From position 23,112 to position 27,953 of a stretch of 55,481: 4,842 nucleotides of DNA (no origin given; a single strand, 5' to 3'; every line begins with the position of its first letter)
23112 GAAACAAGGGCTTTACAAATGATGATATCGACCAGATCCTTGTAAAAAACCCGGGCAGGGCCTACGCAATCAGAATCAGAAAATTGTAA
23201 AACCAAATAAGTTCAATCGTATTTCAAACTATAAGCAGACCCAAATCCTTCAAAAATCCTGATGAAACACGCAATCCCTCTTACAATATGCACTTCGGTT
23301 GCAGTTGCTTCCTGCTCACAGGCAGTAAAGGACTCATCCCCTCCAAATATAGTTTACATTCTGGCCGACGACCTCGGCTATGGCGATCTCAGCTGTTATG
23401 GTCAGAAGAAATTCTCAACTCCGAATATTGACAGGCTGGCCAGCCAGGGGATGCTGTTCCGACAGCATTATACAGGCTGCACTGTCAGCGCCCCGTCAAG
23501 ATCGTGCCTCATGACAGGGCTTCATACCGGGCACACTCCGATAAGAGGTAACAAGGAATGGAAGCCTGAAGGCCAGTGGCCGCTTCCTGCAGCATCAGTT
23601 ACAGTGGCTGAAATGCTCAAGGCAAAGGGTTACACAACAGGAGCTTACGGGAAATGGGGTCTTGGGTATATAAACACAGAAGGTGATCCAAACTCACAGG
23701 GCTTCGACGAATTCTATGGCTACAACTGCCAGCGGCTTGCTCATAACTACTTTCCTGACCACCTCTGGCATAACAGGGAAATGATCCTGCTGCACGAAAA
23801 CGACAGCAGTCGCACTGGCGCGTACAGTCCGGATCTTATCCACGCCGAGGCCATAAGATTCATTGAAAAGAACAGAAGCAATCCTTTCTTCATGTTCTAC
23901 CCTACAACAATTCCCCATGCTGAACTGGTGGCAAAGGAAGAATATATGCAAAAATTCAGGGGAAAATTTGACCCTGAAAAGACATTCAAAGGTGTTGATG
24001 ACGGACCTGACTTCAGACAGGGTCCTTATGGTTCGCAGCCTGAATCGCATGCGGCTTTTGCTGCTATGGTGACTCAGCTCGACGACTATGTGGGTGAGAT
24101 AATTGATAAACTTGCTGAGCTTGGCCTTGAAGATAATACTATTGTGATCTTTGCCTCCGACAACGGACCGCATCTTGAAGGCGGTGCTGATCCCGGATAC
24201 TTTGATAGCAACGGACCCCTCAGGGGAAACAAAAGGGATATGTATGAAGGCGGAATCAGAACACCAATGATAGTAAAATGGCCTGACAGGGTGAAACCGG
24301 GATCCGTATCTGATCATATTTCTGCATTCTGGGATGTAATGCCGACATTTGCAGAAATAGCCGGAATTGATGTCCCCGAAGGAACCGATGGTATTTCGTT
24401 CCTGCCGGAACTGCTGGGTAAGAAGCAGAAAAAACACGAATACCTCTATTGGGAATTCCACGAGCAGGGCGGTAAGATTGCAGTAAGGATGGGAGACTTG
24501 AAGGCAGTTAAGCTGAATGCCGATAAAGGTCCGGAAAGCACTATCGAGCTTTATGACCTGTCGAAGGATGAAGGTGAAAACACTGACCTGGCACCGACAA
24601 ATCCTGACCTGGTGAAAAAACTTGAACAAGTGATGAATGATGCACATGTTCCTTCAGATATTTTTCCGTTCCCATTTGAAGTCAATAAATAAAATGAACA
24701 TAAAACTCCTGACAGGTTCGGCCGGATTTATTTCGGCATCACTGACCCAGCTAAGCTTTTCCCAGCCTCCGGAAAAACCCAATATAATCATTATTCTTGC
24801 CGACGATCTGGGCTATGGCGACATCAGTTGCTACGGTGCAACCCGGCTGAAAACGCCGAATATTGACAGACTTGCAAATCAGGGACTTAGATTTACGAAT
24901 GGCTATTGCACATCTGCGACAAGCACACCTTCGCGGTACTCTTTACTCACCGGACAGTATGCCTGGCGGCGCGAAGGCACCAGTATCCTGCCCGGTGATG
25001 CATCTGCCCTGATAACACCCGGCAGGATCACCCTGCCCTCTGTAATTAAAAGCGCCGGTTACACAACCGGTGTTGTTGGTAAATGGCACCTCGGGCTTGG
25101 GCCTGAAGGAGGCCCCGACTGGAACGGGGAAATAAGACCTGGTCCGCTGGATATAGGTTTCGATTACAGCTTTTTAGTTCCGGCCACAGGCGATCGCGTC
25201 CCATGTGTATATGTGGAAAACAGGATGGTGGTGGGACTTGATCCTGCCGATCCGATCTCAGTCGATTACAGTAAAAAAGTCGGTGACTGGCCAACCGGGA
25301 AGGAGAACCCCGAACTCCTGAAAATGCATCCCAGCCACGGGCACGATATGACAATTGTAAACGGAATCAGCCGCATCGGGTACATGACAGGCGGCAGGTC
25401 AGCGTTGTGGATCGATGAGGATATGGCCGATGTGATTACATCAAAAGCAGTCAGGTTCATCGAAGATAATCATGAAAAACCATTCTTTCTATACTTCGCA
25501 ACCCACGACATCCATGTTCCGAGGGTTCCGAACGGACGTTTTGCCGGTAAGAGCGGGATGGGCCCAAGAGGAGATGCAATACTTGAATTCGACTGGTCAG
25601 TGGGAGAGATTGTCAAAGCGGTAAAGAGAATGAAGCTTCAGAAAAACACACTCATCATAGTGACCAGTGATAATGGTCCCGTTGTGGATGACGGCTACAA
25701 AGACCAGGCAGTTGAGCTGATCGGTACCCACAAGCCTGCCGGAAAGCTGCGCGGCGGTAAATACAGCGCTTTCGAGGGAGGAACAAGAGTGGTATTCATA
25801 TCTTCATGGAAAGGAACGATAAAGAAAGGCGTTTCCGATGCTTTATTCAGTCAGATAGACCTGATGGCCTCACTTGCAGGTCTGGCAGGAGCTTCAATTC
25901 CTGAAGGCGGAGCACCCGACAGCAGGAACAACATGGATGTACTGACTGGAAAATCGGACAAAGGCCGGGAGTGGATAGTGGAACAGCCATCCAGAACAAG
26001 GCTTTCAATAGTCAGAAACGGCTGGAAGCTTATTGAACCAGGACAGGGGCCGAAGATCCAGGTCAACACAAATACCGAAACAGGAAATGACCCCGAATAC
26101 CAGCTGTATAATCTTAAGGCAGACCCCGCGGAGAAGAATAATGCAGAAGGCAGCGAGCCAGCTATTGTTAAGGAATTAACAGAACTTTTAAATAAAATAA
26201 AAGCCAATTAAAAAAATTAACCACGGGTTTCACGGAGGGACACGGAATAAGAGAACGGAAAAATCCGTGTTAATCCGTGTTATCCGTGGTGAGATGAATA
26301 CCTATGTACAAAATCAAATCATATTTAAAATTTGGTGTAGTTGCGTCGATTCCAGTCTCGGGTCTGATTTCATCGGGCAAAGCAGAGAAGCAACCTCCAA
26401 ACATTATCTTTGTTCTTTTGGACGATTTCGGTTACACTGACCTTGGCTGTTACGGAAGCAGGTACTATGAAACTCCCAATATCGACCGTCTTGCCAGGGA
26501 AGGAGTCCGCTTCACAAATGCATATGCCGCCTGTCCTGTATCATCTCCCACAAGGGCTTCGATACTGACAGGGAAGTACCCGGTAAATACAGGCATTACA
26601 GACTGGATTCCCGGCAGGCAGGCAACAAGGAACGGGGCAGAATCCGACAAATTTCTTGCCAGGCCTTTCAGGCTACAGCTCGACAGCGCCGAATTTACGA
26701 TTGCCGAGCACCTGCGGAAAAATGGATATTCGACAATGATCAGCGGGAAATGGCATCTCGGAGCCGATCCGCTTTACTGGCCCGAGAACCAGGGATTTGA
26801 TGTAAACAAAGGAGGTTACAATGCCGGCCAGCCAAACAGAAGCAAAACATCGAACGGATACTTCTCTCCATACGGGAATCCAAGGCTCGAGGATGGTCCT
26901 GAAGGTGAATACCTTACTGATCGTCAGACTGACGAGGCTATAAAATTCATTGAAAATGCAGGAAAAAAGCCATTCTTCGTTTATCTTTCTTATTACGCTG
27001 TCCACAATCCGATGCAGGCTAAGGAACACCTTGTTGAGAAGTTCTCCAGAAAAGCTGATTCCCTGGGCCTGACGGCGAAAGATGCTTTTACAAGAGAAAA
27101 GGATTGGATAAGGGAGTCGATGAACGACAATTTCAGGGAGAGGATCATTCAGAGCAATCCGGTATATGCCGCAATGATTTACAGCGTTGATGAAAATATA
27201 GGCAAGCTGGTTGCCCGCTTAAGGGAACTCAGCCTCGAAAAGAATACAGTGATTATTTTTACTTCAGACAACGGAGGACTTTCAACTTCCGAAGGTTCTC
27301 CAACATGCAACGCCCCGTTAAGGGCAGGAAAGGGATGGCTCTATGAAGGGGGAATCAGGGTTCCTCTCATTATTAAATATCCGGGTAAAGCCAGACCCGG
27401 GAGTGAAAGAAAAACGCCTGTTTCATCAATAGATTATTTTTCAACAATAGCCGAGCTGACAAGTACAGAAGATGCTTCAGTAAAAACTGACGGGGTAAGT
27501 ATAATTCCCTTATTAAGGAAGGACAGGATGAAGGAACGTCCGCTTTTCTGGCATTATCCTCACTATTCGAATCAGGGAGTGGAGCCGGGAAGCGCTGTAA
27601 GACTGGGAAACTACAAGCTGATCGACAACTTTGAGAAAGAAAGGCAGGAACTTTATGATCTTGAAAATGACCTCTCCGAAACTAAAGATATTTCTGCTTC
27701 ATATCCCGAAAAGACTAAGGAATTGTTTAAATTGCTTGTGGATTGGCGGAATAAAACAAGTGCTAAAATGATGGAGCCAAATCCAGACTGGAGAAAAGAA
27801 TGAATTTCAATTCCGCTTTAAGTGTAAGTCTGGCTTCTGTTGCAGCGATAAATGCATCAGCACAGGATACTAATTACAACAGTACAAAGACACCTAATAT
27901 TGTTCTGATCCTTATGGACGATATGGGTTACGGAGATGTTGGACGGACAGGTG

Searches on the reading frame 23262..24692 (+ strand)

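Call 93: search_protein_families(library=pfam, proteins=[window:23262-24692:+], max_evalue=0.00001)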
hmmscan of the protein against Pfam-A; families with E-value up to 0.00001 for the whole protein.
window:23262-24692:+ (476 aa): 3 families
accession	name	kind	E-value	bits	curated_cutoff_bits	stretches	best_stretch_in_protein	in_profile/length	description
PF00884.28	Sulfatase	-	5.2e-67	226.7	25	1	28-369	1-301/301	Sulfatase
PF16347.10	SGSH_C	-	3.8e-19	69.8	29.3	1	323-459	7-149/154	N-sulphoglucosamine sulphohydrolase, C-terminal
PF01663.27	Phosphodiest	-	9.9e-11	42.2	23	0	50-104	18-72/342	Type I phosphodiesterase / nucleotide pyrophosphatase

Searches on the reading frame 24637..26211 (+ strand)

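Call 93: search_protein_families(library=pfam, proteins=[window:24637-26211:+], max_evalue=0.00001)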
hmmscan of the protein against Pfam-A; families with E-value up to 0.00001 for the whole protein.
window:24637-26211:+ (524 aa): 2 families
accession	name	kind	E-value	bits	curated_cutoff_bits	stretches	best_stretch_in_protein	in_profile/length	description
PF00884.28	Sulfatase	-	1.6e-53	182.4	25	1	48-419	1-301/301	Sulfatase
PF01663.27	Phosphodiest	-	1.7e-08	34.9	23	0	52-109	3-57/342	Type I phosphodiesterase / nucleotide pyrophosphatase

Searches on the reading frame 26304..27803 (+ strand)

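Call 93: search_protein_families(library=pfam, proteins=[window:26304-27803:+], max_evalue=0.00001)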
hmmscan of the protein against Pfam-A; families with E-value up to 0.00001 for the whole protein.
window:26304-27803:+ (499 aa): 3 families
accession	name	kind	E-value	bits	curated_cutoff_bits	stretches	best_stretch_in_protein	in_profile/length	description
PF00884.28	Sulfatase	-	5.8e-60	203.6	25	1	32-386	1-299/301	Sulfatase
PF16347.10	SGSH_C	-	5.1e-19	69.4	29.3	1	343-469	8-139/154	N-sulphoglucosamine sulphohydrolase, C-terminal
PF01663.27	Phosphodiest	-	1.7e-14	54.7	23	1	37-329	4-225/342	Type I phosphodiesterase / nucleotide pyrophosphatase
